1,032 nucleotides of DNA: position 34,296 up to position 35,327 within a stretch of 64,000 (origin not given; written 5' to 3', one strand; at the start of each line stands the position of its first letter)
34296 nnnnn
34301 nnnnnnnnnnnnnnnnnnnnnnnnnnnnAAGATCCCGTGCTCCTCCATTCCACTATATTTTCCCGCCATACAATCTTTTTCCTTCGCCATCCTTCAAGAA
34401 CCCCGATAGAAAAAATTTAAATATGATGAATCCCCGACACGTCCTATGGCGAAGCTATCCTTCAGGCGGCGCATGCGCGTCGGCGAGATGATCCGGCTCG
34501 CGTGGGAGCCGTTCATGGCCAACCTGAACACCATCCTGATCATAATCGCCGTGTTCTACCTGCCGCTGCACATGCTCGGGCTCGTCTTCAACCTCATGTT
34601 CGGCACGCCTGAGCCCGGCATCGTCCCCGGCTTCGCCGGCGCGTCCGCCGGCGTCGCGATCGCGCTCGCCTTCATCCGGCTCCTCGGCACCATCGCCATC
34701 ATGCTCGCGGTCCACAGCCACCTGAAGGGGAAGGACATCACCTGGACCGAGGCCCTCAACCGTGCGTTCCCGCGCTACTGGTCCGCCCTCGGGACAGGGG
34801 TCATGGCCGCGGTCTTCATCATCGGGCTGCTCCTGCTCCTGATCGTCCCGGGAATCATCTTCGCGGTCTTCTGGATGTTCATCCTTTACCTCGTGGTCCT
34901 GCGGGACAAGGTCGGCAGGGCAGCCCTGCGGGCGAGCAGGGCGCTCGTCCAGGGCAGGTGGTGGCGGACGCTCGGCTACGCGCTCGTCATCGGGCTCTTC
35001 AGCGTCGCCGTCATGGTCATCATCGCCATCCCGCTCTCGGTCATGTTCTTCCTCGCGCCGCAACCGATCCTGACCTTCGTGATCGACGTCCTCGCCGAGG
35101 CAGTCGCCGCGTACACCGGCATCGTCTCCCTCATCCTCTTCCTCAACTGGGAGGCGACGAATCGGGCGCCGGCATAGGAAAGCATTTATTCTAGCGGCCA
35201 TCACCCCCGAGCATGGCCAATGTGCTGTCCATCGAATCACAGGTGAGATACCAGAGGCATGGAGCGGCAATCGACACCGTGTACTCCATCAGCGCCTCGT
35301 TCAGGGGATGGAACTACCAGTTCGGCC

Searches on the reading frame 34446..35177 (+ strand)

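Call 21: search_protein_families(library=pfam, proteins=[window:34446-35177:+], max_evalue=0.1)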
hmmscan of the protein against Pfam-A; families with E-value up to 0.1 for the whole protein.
window:34446-35177:+ (243 aa): 1 family
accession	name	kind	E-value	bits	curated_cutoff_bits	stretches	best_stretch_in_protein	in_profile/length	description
PF10110.14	GPDPase_memb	-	0.00058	19.1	29.6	1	123-206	162-246/321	Membrane domain of glycerophosphoryl diester phosphodiesterase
